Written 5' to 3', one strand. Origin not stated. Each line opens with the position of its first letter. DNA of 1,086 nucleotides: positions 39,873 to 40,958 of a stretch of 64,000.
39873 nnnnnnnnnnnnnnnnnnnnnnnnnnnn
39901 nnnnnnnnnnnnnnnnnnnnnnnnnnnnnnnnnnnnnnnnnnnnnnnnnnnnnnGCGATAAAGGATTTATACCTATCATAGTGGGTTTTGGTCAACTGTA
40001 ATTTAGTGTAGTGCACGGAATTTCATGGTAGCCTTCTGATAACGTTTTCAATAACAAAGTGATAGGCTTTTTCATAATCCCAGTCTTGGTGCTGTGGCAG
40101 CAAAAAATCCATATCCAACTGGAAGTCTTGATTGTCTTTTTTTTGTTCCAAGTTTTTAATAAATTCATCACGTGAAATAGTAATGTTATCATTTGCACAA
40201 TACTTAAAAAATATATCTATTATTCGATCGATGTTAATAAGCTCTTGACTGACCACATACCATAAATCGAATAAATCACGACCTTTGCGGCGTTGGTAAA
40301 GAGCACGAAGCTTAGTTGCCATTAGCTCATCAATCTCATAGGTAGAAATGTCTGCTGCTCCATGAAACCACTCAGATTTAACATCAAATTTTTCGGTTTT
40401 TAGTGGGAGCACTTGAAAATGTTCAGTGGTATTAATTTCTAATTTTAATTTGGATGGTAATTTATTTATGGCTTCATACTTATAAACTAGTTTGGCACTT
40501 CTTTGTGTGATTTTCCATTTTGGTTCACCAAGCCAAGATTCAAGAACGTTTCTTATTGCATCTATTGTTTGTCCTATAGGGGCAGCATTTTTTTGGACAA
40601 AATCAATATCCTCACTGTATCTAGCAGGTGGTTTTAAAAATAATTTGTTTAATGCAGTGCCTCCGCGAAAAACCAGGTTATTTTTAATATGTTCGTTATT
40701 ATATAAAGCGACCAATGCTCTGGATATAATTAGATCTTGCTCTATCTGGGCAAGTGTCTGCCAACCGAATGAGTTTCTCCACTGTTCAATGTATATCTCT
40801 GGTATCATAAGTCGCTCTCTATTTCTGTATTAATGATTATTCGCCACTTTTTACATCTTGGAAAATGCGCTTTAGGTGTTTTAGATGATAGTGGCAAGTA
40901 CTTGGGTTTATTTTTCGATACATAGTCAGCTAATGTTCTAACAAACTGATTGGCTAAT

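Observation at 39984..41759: AbiEi/AbiEii cassette bracketed by 42-bp hairpin-containing direct repeats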

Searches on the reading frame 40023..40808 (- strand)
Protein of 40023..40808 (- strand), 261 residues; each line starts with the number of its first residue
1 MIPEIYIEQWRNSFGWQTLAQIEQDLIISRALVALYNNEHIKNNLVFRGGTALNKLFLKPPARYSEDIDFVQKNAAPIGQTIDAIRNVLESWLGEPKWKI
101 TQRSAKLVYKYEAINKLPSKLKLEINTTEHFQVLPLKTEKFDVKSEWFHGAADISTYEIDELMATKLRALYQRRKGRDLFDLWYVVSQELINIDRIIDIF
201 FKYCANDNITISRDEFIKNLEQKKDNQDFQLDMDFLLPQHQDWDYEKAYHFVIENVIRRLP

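Call 6: search_protein_families(library=pfam, proteins=[window:40023-40808:-])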
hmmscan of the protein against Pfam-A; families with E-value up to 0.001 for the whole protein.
window:40023-40808:- (261 aa): 1 family
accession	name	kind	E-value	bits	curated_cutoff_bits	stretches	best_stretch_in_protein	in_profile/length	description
PF08843.17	AbiEii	-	2.3e-39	136.2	22.5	1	31-249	2-236/238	Nucleotidyl transferase AbiEii toxin, Type IV TA system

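Call 18: find_homologous_proteins(query=window:40023-40808:-, max_evalue=1e-20)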
Query window:40023-40808:- (261 aa): 7769 proteins with E <= 1e-20 among 8000 candidates; the best 120 are listed.
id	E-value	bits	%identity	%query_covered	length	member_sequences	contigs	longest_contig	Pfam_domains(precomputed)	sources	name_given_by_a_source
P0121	2.1e-172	590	100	100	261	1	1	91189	PF08843.18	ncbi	-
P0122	2.9e-152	524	87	100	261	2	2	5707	PF08843.18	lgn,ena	-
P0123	4.3e-150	516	87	100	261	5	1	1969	PF08843.18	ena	-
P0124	1.8e-148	511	84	100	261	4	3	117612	PF08843.18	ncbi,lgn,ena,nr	ncbi:MAG TPA: nucleotidyl transferase AbiEii/AbiGii toxin family protein [Gammaproteobacteria bacter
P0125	9.1e-148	509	84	100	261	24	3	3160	PF08843.18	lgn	-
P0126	4.1e-144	497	82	100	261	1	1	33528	PF08843.18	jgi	jgi:predicted nucleotidyltransferase component of viral defense system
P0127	5.8e-140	483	80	100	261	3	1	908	PF08843.18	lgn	-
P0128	2.0e-138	478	80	100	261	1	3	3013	PF08843.18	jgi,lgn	jgi:predicted nucleotidyltransferase component of viral defense system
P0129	1.6e-133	462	75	100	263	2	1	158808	PF08843.18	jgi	jgi:predicted nucleotidyltransferase component of viral defense system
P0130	2.7e-133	461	74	100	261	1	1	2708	PF08843.18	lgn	-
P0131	4.7e-133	461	77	100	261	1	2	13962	PF08843.18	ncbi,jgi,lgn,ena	-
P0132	5.8e-132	457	75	100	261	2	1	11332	PF08843.18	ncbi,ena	-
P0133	7.4e-132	457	75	100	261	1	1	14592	PF08843.18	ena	-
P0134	1.5e-131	456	75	100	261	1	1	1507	PF08843.18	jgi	-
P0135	5.8e-131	454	76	100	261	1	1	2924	PF08843.18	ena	-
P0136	2.4e-128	445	73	100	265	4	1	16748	PF08843.18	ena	-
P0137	2.7e-128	445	74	100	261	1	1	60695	PF08843.18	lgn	-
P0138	6.5e-128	444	72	100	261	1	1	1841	PF08843.18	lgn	-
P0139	7.4e-128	444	74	100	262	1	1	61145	PF08843.18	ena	-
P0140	9.5e-128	443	74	100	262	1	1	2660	PF08843.18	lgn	-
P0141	2.6e-127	442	74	100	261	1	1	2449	PF08843.18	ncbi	-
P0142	2.9e-126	438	72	100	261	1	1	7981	PF08843.18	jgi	-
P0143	4.0e-126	438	73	100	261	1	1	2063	PF08843.18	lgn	-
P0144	6.8e-126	437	71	100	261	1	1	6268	PF08843.18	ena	-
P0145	9.7e-126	437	74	100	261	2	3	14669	PF08843.18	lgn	-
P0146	1.3e-125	436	72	100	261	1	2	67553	PF08843.18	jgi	jgi:predicted nucleotidyltransferase component of viral defense system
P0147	1.9e-125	436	72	100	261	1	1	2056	PF08843.18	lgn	-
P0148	2.1e-125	435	73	100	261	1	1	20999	PF08843.18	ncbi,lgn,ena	-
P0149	3.8e-125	435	72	100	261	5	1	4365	PF08843.18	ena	-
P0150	4.6e-125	434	70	100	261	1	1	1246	PF08843.18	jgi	-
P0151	7.0e-125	434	73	100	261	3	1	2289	PF08843.18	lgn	-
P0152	7.5e-125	434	74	100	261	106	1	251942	PF08843.18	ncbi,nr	ncbi:MAG TPA: nucleotidyl transferase AbiEii/AbiGii toxin family protein [Candidatus Megaira endosym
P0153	8.1e-125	434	73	100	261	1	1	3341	PF08843.18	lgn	-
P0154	8.3e-125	434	74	100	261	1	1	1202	PF08843.18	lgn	-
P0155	9.7e-125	433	70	100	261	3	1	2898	PF08843.18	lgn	-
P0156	1.3e-124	433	73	100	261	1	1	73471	PF08843.18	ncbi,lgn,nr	ncbi:MAG: nucleotidyl transferase AbiEii/AbiGii toxin family protein [Alphaproteobacteria bacterium]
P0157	1.8e-124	432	73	100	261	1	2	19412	PF08843.18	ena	-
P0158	1.9e-124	432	74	100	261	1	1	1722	PF08843.18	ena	-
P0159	2.4e-124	432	70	100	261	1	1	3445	PF08843.18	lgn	-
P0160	2.6e-124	432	72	100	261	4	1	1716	PF08843.18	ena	-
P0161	2.8e-124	432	73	100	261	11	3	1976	PF08843.18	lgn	-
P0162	2.8e-124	432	73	100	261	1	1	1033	PF08843.18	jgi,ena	jgi:hypothetical protein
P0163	4.4e-124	431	73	100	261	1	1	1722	PF08843.18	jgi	jgi:predicted nucleotidyltransferase component of viral defense system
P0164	4.5e-124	431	73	100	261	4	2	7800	PF08843.18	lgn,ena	-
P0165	5.3e-124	431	73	100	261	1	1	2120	PF08843.18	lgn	-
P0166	6.3e-124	431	73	100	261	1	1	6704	PF08843.18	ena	-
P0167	7.4e-124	430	71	100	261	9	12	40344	PF08843.18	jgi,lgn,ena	-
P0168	7.6e-124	430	70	100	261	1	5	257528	PF08843.18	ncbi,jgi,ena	jgi:predicted nucleotidyltransferase component of viral defense system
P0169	7.8e-124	430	73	100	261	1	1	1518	PF08843.18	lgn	-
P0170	8.0e-124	430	73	100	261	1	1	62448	PF08843.18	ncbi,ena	-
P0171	8.7e-124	430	71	100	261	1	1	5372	PF08843.18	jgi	jgi:predicted nucleotidyltransferase component of viral defense system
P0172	1.0e-123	430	72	100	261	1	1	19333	PF08843.18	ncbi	-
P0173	1.0e-123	430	73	100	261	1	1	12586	PF08843.18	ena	-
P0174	1.1e-123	430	73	100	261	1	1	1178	PF08843.18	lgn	-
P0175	1.1e-123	430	72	100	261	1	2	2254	PF08843.18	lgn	-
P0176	1.2e-123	430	71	100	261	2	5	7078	PF08843.18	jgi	jgi:predicted nucleotidyltransferase component of viral defense system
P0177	1.3e-123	430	72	100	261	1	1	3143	PF08843.18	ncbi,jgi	jgi:predicted nucleotidyltransferase component of viral defense system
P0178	1.9e-123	429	71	100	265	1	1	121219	PF08843.18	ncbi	-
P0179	2.0e-123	429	72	100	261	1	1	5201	PF08843.18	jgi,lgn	jgi:predicted nucleotidyltransferase component of viral defense system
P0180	2.3e-123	429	72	100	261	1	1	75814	PF08843.18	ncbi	-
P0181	2.4e-123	429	72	100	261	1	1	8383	PF08843.18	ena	-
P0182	2.4e-123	429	71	100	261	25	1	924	PF08843.18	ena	-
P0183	2.5e-123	429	72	100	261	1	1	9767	PF08843.18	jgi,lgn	-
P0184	3.0e-123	428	73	100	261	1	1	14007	PF08843.18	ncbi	-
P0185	3.2e-123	428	72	100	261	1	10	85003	PF08843.18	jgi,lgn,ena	jgi:predicted nucleotidyltransferase component of viral defense system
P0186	3.6e-123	428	71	100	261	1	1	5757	PF08843.18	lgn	-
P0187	4.8e-123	428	71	100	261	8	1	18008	PF08843.18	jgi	-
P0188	5.1e-123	428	72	100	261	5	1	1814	PF08843.18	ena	-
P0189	5.7e-123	428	71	100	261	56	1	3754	PF08843.18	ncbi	-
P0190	6.3e-123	427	72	100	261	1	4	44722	PF08843.18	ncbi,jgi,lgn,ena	jgi:predicted nucleotidyltransferase component of viral defense system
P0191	6.8e-123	427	72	100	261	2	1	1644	PF08843.18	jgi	-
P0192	7.2e-123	427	70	100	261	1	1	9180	PF08843.18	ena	-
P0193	7.8e-123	427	70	100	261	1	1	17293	PF08843.18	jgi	jgi:predicted nucleotidyltransferase component of viral defense system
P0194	7.9e-123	427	72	100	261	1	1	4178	PF08843.18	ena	-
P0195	8.2e-123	427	72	100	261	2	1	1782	PF08843.18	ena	-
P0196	8.9e-123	427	73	100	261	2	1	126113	PF08843.18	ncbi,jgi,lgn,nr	ncbi:MAG: nucleotidyl transferase AbiEii/AbiGii toxin family protein [Gammaproteobacteria bacterium]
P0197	9.9e-123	427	72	100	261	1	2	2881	PF08843.18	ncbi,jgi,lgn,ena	-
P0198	9.9e-123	427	72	100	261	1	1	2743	PF08843.18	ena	-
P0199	1.0e-122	427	72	100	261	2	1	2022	PF08843.18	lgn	-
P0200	1.0e-122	427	72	100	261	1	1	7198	PF08843.18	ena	-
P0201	1.1e-122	427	71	100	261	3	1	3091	PF08843.18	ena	-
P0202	1.1e-122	427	72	100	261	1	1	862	PF08843.18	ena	-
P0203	1.2e-122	426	72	100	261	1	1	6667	PF08843.18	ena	-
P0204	1.2e-122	426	72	100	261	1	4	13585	PF08843.18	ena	-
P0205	1.3e-122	426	72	100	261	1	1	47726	PF08843.18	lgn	-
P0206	1.4e-122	426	72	100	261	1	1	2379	PF08843.18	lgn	-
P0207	1.4e-122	426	71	100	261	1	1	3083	PF08843.18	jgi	-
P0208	1.4e-122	426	72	100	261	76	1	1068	PF08843.18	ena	-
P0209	1.4e-122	426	71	100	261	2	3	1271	PF08843.18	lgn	-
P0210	1.4e-122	426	72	100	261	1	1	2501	PF08843.18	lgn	-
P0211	1.5e-122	426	72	100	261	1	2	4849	PF08843.18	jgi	jgi:predicted nucleotidyltransferase component of viral defense system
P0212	1.6e-122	426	72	100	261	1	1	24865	PF08843.18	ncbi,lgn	-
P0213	1.8e-122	426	72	100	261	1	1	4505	PF08843.18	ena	-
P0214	2.2e-122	426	72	100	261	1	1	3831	PF08843.18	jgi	jgi:predicted nucleotidyltransferase component of viral defense system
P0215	2.2e-122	426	71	100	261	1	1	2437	PF08843.18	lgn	-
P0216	2.5e-122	425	70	100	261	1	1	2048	PF08843.18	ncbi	-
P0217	2.7e-122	425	70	100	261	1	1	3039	PF08843.18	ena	-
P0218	2.9e-122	425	72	100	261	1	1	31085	PF08843.18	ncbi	-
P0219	3.5e-122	425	72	100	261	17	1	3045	PF08843.18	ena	-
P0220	3.6e-122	425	72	100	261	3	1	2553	PF08843.18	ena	-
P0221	4.4e-122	425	72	100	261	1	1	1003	PF08843.18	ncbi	-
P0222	5.9e-122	424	71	100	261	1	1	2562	PF08843.18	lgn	-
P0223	6.1e-122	424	72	100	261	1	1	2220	PF08843.18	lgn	-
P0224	7.1e-122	424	72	100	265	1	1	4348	PF08843.18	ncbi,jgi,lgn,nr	ncbi:MAG: nucleotidyl transferase AbiEii/AbiGii toxin family protein [Holosporales bacterium]|jgi:pr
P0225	7.3e-122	424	71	100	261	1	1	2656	PF08843.18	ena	-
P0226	7.5e-122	424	72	100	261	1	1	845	PF08843.18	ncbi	-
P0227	7.8e-122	424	73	100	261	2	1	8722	PF08843.18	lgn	-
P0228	9.0e-122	424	72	100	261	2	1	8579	PF08843.18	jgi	jgi:predicted nucleotidyltransferase component of viral defense system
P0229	9.8e-122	423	71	100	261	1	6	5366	PF08843.18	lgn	-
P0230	9.9e-122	423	70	100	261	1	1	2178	PF08843.18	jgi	jgi:predicted nucleotidyltransferase component of viral defense system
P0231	1.1e-121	423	70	100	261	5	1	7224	PF08843.18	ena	-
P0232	1.1e-121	423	70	100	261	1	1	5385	PF08843.18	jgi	jgi:predicted nucleotidyltransferase component of viral defense system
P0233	1.1e-121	423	70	100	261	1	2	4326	PF08843.18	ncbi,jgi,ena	jgi:predicted nucleotidyltransferase component of viral defense system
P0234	1.4e-121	423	70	100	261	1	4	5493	PF08843.18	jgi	-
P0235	1.4e-121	423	71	100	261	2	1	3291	PF08843.18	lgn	-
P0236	2.1e-121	422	69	100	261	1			PF08843.18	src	-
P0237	3.4e-121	422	69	100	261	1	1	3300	PF08843.18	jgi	-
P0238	6.8e-121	421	70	100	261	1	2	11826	PF08843.18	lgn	-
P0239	7.0e-121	421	70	100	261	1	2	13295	PF08843.18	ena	-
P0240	7.8e-121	421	70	100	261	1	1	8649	PF08843.18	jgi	jgi:predicted nucleotidyltransferase component of viral defense system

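Call 19: find_encoding_contigs(protein=P0124, flank=4000, max_places=4)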
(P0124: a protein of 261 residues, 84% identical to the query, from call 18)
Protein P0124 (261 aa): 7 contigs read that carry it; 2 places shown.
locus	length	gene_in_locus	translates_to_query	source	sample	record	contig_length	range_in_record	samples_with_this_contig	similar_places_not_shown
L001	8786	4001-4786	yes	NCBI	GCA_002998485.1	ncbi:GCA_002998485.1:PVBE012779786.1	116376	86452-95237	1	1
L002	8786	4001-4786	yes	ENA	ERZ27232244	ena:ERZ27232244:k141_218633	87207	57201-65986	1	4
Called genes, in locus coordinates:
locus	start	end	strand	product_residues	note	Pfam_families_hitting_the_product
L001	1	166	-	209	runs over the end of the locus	PF13302:Acetyltransf_3, PF00583:Acetyltransf_1 (weak)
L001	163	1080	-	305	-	PF02016:Peptidase_S66, PF17676:Peptidase_S66C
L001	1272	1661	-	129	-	PF00664:ABC_membrane (weak)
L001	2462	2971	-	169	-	PF01202:SKI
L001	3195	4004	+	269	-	PF09407:AbiEi_1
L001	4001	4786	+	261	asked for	PF08843:AbiEii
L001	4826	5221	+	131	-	PF13521:AAA_28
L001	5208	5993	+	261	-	PF12746:GNAT_acetyltran, PF13302:Acetyltransf_3 (faint), PF00583:Acetyltransf_1 (weak), PF08445:FR47 (weak)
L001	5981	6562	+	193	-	PF13302:Acetyltransf_3, PF00583:Acetyltransf_1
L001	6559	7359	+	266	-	PF02353:CMAS, PF01135:PCMT, PF01209:Ubie_methyltran, PF13489:Methyltransf_23, PF13847:Methyltransf_31, PF08241:Methyltransf_11, PF08242:Methyltransf_12, PF13649:Methyltransf_25, +8 more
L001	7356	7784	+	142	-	PF00583:Acetyltransf_1, PF13673:Acetyltransf_10, PF13508:Acetyltransf_7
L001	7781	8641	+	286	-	PF04655:APH_6_hur, PF01636:APH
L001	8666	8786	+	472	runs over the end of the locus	PF00875:DNA_photolyase, PF03441:FAD_binding_7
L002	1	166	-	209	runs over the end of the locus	PF13302:Acetyltransf_3, PF00583:Acetyltransf_1 (weak)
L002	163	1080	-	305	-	PF02016:Peptidase_S66, PF17676:Peptidase_S66C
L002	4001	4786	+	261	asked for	PF08843:AbiEii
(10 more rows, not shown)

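Call 20: find_encoding_contigs(protein=P0126, flank=4000, max_places=3)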
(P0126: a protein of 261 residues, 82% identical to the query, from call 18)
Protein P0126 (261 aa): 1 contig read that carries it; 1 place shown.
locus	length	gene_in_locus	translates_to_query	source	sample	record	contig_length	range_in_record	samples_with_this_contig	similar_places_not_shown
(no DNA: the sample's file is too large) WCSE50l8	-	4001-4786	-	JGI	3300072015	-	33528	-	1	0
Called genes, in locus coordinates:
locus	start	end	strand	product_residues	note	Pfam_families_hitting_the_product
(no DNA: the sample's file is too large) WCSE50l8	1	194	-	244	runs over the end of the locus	PF08241:Methyltransf_11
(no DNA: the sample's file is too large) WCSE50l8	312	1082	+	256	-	PF00753:Lactamase_B, PF12706:Lactamase_B_2 (weak), PF16123:HAGH_C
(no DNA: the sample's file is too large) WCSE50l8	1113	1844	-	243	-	PF00005:ABC_tran, PF13304:AAA_21 (faint)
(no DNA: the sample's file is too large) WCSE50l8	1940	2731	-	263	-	PF00106:adh_short, PF08659:KR, PF13561:adh_short_C2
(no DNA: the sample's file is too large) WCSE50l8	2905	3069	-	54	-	PF08843:AbiEii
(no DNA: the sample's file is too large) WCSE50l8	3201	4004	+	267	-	PF09407:AbiEi_1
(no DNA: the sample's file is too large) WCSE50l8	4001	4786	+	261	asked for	PF08843:AbiEii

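Call 21: find_encoding_contigs(protein=P0122, flank=4000, max_places=3)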
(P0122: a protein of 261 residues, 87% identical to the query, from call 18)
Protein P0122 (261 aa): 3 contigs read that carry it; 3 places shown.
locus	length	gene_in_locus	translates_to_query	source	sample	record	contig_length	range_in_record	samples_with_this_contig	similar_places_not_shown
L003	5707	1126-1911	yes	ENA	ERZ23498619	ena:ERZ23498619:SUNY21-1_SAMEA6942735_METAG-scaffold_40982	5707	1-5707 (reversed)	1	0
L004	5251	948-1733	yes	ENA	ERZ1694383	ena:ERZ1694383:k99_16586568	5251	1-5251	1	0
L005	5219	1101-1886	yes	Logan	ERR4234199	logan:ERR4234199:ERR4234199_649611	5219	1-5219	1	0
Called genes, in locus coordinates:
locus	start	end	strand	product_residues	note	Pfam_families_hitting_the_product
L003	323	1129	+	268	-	PF09407:AbiEi_1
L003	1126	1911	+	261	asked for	PF08843:AbiEii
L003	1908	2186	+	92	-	PF13302:Acetyltransf_3 (weak)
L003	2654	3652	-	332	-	PF01636:APH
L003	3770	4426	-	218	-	PF08843:AbiEii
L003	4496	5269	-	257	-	PF17194:AbiEi_3_N, PF11459:AbiEi_3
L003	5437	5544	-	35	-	PF00903:Glyoxalase (weak)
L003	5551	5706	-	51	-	?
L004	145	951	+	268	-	PF09407:AbiEi_1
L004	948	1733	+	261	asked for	PF08843:AbiEii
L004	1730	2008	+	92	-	PF13302:Acetyltransf_3 (weak)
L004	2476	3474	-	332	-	PF01636:APH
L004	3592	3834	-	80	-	-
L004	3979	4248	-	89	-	PF08843:AbiEii (weak)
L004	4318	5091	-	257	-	PF17194:AbiEi_3_N, PF11459:AbiEi_3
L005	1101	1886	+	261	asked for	PF08843:AbiEii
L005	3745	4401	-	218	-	PF08843:AbiEii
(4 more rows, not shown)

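Call 34: find_related_loci(query=window:40023-40808:-, collection=genome_contigs, flank=5000)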
Query window:40023-40808:- (261 aa) in genome_contigs; peptide patterns used: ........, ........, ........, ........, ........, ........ (x = any residue, [..] = any of these).
137 stretches matched a pattern; 109 encode a relative of the query (tblastn E <= 1e-3); the best 80 are kept; 80 distinct loci.
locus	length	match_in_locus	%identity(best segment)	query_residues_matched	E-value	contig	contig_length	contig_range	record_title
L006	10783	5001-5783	86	1-261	7e-154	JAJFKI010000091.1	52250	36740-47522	MAG: Gammaproteobacteria bacterium isolate OFTM187 OFTM187_90, whole genome shotgun sequence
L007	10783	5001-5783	84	1-261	2e-153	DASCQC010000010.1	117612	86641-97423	MAG TPA_asm: Gammaproteobacteria bacterium isolate Fu_MAG_60 c_000000451918, whole genome shotgun sequence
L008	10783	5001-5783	74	1-261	4e-132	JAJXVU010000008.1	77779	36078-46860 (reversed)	MAG: Proteobacteria bacterium isolate BP5.bin43 NODE_462_length_77779_cov_2.467638, whole genome shotgun sequence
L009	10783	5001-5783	74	1-261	5e-132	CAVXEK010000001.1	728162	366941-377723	MAG: uncultured Gammaproteobacteria bacterium isolate MFD02248.bin.1.53 genome assembly, contig: contig_10521, whole gen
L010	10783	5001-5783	73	1-261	5e-131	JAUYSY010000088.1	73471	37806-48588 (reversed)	MAG: Alphaproteobacteria bacterium isolate C8_concoct.bin.36 C8_k141_200648, whole genome shotgun sequence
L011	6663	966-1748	73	1-261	7e-131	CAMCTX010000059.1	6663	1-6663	MAG: Legionella sp. 2055-AUS-E isolate TrH-25oct19-134 genome assembly, contig: TrH-25oct19-C24530, whole genome shotgun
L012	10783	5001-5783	73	1-261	9e-130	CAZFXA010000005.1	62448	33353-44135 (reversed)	MAG TPA_asm: uncultured Legionella sp. isolate SRP219642_co6_85 genome assembly, contig: NODE_277_length_62448_cov_61.18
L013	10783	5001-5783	73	1-261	7e-129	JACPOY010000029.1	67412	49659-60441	MAG: Gammaproteobacteria bacterium isolate NC_groundwater_613_Pr5_B-0.1um_38_33 alan_book_18_scaffold_594378, whole geno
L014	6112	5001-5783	72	1-261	1e-128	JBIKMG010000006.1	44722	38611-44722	MAG: Coxiellaceae bacterium isolate ME2014-08-31_3300042860_group5_bin67 Rohwer_bin2400_scaffold_426_c1, whole genome sh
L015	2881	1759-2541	72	1-261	5e-134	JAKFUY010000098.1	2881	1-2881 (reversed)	MAG: Legionellales bacterium isolate D1_Bin_47 D1_0018226, whole genome shotgun sequence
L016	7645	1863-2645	72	1-261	2e-128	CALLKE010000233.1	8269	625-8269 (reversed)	MAG TPA_asm: uncultured Pedobacter sp. isolate SRR6231204_bin.61_CONCOCT_v1.1_MAG genome assembly, contig: ERZ650296.149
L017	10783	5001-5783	72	1-261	2e-128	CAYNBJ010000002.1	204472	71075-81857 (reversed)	MAG TPA_asm: uncultured Gammaproteobacteria bacterium isolate SRP219642_co8_218 genome assembly, contig: NODE_19_length_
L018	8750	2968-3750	72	1-261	2e-128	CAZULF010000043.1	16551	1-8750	MAG TPA_asm: uncultured Legionellales bacterium isolate SRP199154_co2_51 genome assembly, contig: NODE_2177_length_16551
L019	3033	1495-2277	71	1-261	3e-133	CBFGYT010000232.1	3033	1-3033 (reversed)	MAG TPA_asm: uncultured bacterium isolate SRR32277368_binner13_Refined_3 genome assembly, contig: ERZ27321037.13260, who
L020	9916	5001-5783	71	1-261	3e-128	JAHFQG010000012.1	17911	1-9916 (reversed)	MAG: Francisellaceae bacterium isolate nzgw545 NODE_3368_length_17912_cov_3.153336, whole genome shotgun sequence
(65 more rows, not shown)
